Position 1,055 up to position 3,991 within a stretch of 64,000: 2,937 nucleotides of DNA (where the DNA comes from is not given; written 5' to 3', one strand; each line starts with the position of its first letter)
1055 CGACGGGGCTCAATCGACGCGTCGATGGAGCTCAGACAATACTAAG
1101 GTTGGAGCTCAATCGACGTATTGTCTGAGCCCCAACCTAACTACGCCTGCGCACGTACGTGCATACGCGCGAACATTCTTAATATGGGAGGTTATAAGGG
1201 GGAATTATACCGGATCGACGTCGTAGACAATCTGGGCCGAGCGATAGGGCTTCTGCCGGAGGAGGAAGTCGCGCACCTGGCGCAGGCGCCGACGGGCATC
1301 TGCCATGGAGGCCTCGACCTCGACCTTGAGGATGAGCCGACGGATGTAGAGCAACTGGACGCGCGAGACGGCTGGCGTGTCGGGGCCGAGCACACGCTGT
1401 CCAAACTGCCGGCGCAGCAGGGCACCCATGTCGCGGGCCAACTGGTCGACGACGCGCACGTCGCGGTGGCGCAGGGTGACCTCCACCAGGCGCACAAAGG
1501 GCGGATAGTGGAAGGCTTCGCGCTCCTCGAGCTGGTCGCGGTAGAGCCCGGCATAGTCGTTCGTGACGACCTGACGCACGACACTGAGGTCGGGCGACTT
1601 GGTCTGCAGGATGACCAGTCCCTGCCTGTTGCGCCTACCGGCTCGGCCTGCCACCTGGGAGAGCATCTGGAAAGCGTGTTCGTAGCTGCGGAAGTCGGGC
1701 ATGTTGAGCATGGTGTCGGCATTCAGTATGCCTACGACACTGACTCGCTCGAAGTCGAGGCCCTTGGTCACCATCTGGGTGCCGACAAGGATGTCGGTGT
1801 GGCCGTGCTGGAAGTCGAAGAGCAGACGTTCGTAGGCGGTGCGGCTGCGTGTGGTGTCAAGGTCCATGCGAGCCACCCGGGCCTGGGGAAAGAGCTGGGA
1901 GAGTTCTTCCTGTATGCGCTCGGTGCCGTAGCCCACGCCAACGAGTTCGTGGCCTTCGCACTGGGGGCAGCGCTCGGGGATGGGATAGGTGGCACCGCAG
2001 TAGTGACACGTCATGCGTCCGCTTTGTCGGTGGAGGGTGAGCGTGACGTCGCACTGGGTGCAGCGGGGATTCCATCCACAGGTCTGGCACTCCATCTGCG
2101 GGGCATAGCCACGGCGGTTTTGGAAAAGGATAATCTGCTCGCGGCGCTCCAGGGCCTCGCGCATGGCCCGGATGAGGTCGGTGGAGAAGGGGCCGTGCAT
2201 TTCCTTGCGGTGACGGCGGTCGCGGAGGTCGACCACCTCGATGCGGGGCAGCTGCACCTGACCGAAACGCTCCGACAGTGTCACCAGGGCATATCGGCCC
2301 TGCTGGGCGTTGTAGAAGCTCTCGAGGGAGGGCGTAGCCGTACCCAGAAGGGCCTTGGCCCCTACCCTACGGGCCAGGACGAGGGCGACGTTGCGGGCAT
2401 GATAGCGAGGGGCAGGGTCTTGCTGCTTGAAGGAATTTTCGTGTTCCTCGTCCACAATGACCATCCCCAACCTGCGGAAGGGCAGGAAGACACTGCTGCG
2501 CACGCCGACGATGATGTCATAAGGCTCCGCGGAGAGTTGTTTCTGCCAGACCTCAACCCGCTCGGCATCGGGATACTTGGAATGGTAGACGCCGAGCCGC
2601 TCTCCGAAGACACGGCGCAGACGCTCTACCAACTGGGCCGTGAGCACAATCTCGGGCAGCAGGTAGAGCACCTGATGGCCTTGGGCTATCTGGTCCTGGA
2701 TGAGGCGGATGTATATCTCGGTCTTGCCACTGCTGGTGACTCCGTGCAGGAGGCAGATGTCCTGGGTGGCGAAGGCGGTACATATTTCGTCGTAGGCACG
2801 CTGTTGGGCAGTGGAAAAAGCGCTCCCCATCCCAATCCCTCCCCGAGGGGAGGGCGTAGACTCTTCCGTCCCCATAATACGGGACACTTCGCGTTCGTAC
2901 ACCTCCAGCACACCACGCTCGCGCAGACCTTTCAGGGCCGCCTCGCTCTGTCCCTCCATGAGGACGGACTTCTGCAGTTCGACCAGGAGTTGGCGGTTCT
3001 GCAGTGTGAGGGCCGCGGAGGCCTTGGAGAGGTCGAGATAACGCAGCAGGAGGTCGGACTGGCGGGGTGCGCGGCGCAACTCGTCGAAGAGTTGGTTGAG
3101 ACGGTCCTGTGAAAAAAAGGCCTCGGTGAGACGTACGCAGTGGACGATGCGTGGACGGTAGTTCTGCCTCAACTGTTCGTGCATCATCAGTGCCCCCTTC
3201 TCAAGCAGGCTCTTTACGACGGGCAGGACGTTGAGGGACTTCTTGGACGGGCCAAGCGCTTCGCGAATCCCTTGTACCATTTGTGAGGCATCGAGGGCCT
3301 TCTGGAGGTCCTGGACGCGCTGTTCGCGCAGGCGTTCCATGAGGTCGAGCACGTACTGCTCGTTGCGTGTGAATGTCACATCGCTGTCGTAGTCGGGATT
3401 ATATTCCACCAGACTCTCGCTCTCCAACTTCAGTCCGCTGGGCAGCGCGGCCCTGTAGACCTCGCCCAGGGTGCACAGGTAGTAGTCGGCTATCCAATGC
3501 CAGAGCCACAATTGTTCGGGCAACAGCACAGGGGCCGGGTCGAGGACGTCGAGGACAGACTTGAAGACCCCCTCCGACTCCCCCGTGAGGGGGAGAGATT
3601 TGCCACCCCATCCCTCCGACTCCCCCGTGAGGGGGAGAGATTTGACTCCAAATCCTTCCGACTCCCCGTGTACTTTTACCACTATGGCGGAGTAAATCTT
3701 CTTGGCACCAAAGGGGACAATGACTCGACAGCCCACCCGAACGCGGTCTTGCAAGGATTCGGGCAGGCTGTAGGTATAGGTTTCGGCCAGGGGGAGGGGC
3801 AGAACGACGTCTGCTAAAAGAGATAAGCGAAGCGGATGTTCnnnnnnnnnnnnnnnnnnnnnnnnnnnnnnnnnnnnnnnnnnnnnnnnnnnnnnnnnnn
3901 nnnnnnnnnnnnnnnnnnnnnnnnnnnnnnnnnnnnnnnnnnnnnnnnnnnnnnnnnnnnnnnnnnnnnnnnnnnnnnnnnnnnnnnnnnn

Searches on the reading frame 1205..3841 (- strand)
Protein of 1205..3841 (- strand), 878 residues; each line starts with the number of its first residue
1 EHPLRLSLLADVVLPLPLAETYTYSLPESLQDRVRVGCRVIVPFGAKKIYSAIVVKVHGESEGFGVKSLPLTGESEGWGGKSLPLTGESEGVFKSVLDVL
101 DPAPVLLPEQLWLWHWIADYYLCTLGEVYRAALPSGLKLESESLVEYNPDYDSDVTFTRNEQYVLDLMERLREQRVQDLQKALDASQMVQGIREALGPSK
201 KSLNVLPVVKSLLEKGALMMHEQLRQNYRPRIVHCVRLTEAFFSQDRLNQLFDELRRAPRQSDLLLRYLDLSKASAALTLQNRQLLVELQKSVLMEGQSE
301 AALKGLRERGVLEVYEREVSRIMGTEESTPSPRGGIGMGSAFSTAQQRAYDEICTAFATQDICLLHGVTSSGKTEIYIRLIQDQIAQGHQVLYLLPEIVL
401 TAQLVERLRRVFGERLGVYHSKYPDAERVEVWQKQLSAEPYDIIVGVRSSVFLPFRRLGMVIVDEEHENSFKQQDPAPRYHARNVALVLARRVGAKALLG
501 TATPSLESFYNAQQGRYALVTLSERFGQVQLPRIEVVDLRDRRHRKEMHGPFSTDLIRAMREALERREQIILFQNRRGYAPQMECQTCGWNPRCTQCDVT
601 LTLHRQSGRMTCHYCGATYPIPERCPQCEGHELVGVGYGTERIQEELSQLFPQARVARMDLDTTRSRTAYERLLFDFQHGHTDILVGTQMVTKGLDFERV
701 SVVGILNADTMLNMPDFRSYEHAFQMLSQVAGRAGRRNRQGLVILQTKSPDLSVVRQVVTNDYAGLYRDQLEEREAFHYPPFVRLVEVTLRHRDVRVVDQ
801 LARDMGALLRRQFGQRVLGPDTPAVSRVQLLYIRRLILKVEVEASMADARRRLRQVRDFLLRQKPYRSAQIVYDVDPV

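Call 10: search_protein_families(library=pfam, proteins=[window:1205-3841:-], max_evalue=0.001)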
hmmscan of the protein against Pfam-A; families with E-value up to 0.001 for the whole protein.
window:1205-3841:- (878 aa): 6 families
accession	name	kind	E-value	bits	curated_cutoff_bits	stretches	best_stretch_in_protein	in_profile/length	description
PF17764.6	PriA_3primeBD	-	3.3e-25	88.2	22.7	2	11-66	1-55/96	3'DNA-binding domain (3'BD)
PF00270.35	DEAD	-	1.9e-17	64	26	1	345-505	3-161/167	DEAD/DEAH box helicase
PF00271.37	Helicase_C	-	1.2e-10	42.1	23.5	1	651-737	38-109/110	Helicase conserved C-terminal domain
PF18319.7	Zn_ribbon_PriA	-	3e-10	40.3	26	1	594-620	1-27/27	PriA DNA helicase Cys-rich region (CRR) domain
PF04851.21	ResIII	-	7.7e-09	36.1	22.5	1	344-505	6-163/164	Type III restriction enzyme, res subunit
PF18074.6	PriA_C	-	5.1e-08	34.1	26.9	1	781-877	1-95/95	Primosomal protein N C-terminal domain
